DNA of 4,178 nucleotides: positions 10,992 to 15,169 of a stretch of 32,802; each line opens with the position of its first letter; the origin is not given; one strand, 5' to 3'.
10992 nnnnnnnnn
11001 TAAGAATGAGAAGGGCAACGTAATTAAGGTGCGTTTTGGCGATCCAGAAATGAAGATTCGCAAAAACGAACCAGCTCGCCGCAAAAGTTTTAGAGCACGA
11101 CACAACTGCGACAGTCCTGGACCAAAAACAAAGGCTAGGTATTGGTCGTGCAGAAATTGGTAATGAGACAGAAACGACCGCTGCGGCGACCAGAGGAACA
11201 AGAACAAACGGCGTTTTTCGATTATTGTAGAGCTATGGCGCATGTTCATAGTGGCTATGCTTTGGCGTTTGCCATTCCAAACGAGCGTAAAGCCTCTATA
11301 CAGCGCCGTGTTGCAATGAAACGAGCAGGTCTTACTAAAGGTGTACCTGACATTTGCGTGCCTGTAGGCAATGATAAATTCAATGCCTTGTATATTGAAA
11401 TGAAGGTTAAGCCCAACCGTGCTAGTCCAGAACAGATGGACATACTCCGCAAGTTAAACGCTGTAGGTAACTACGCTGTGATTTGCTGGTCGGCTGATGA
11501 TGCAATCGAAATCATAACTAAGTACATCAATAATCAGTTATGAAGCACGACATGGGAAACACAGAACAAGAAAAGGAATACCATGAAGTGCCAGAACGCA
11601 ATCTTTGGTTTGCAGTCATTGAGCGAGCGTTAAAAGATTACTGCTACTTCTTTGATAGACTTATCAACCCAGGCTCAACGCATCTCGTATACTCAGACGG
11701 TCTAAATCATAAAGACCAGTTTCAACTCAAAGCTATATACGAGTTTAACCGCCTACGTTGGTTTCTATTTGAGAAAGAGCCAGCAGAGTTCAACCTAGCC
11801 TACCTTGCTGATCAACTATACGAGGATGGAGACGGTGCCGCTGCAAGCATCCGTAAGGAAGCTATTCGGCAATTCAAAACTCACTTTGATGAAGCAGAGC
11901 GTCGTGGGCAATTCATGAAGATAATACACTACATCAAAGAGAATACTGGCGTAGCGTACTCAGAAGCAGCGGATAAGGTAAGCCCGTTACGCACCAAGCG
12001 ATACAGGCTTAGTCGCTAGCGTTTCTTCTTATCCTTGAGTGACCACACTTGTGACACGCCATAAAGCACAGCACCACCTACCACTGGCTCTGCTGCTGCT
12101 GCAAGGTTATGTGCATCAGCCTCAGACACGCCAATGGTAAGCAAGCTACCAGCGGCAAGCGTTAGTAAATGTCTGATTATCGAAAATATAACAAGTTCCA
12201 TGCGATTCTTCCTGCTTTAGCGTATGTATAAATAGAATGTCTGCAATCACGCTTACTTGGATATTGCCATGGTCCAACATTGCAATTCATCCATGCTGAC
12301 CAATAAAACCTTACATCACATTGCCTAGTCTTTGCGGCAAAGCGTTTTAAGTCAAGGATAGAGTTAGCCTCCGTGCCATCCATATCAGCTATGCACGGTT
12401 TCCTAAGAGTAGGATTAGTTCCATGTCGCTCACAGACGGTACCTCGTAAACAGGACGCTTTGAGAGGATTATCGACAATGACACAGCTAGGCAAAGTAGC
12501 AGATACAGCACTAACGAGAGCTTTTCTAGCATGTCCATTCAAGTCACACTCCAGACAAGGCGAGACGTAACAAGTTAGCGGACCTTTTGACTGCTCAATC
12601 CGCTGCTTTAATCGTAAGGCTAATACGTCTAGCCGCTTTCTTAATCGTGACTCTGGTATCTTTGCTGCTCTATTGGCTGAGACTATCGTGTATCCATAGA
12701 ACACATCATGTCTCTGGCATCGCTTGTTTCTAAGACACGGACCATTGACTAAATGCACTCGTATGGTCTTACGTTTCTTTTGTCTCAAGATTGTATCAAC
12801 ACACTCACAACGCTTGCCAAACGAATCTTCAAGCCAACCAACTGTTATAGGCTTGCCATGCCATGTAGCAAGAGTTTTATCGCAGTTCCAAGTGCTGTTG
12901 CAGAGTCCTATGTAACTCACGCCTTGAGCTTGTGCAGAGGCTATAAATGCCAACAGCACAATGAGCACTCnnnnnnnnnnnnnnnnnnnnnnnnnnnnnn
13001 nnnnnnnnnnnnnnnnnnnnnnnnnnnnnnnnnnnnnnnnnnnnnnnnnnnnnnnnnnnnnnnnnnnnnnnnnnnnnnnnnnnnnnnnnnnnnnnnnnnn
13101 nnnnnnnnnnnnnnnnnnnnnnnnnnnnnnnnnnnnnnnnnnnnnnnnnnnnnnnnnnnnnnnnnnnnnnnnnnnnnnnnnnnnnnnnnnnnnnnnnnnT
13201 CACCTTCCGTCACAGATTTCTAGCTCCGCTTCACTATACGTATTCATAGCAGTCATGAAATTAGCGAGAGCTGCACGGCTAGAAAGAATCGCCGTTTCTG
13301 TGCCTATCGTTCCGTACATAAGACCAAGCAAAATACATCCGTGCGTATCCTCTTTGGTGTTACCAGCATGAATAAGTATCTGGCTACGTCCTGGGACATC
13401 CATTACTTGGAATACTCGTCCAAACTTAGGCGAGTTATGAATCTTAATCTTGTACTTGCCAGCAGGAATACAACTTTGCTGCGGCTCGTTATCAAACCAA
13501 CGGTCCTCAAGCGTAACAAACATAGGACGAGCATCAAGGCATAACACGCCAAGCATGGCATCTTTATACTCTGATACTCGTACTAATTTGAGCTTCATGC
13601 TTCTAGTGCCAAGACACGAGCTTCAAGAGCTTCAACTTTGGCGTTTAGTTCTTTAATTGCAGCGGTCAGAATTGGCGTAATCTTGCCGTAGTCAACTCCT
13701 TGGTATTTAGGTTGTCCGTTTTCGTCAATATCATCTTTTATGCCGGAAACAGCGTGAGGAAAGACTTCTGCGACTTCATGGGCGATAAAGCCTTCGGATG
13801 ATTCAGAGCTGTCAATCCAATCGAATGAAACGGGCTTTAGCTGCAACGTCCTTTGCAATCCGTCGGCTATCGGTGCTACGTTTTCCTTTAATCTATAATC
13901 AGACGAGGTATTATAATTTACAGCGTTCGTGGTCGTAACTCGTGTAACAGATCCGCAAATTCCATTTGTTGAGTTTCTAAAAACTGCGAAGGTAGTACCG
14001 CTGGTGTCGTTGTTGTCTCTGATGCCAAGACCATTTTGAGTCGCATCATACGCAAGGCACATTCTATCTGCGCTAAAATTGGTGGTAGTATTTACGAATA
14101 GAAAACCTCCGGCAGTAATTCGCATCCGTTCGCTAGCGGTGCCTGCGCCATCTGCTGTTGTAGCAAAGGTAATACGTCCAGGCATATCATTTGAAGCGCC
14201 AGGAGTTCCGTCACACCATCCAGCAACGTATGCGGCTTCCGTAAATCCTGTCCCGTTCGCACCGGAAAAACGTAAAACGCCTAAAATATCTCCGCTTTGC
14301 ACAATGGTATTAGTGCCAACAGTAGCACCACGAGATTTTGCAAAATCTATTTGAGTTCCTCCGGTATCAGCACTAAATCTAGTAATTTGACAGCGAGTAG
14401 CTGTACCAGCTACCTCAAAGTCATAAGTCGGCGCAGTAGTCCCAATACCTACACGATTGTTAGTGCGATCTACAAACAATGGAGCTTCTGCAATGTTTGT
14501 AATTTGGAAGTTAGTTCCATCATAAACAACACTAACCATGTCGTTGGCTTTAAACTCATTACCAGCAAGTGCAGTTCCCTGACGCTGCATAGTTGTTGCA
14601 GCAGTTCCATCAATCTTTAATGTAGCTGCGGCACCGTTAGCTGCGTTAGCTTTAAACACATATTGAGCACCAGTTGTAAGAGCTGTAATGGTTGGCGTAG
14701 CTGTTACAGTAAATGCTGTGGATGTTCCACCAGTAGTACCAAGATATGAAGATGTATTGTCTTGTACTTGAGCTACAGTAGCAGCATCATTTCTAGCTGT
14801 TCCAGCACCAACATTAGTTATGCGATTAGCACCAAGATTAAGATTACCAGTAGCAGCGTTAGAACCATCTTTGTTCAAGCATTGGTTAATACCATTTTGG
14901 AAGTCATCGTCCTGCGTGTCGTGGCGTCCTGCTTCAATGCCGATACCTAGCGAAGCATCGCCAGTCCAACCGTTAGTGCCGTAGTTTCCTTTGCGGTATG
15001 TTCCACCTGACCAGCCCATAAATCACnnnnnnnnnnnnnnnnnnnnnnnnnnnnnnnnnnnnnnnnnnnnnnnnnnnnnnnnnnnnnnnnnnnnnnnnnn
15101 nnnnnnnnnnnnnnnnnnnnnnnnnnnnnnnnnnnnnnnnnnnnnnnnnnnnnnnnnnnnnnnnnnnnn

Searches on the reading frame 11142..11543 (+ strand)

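Call 8: search_protein_families(library=pfam, proteins=[window:11142-11543:+], max_evalue=0.01)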
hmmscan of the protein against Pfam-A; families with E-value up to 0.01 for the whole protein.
window:11142-11543:+ (133 aa): 2 families
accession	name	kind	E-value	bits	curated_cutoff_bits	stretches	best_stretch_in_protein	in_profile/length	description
PF08774.17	VRR_NUC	-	8.8e-07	29.4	23.8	1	45-115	41-112/116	VRR-NUC domain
PF23821.1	DUF7191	-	0.00049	20.4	27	0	104-132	29-55/64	Family of unknown function (DUF7191)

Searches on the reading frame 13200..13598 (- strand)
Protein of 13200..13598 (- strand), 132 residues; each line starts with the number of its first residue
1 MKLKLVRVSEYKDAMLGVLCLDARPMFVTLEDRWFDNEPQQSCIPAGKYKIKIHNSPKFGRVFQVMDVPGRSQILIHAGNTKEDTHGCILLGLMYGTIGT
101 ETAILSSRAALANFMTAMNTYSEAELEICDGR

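Call 11: search_protein_families(library=phrogs, proteins=[window:13200-13598:-], max_evalue=0.001)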
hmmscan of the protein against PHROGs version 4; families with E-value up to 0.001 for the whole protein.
window:13200-13598:- (132 aa): 1 family
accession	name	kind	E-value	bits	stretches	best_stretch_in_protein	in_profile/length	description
phrog_1501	-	unknown function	2.5e-31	109.6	1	4-128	11-152/159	-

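Call 76: search_protein_families(library=pfam, proteins=[window:13200-13598:-], max_evalue=0.001)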
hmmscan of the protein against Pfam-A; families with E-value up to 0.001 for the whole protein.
window:13200-13598:- (132 aa): 1 family
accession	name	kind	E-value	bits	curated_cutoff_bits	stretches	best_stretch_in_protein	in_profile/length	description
PF18925.5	DUF5675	-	3.5e-32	111.1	26.7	1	5-119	2-113/114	Family of unknown function (DUF5675)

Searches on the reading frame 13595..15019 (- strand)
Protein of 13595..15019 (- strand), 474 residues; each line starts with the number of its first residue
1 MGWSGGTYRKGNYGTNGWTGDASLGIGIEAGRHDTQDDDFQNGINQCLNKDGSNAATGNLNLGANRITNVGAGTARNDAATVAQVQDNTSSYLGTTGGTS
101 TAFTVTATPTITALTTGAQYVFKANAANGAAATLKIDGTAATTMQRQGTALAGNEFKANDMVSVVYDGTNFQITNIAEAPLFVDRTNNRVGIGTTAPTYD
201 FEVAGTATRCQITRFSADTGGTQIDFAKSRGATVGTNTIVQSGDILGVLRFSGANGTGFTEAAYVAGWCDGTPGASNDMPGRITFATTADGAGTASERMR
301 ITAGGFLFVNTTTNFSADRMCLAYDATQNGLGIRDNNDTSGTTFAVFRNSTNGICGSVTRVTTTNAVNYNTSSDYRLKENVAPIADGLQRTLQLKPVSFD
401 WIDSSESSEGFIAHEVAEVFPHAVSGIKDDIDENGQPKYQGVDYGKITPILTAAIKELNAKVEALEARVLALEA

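Call 11: search_protein_families(library=phrogs, proteins=[window:13595-15019:-], max_evalue=0.001)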
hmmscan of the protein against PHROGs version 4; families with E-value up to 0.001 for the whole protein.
window:13595-15019:- (474 aa): 25 families
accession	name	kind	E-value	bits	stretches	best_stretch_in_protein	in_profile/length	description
phrog_18345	-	tail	8.7e-60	204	1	52-473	568-954/956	tail fiber protein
phrog_9942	-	tail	1.4e-48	166.7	2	317-474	868-1046/1178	tail fiber protein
phrog_19195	-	head and packaging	8e-34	117.6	3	336-435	1254-1351/1425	virion structural protein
phrog_22896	-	tail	2e-28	100.1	1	336-466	679-805/808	tail protein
phrog_5668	-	tail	1.1e-25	90.7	1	65-473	1212-1562/1567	tail fiber protein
phrog_8215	-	tail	2.7e-24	86.6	1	340-468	882-995/1000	baseplate wedge initiator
phrog_1980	-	tail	2.8e-22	80.7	1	33-473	182-434/449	tail fiber protein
phrog_18186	-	tail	9.8e-17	61.8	1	353-468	466-573/582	baseplate wedge subunit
phrog_11011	-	tail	1.3e-16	60.7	1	56-473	909-1281/1291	long tail fiber protein distal subunit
phrog_25848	-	tail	1.9e-16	60.5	2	44-89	206-251/598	tail fiber protein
phrog_30158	-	unknown function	8e-12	45.3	1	323-467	646-778/779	-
phrog_24607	-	tail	4.1e-11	43.1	1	340-436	458-566/674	tail protein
phrog_8745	-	tail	2.4e-10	39.4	1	344-473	1662-1797/1803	tail fiber protein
phrog_28992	-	unknown function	5.7e-10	39.9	1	341-461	217-328/343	-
phrog_1469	-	tail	7.3e-10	37.4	1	291-459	2457-2606/2607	baseplate wedge subunit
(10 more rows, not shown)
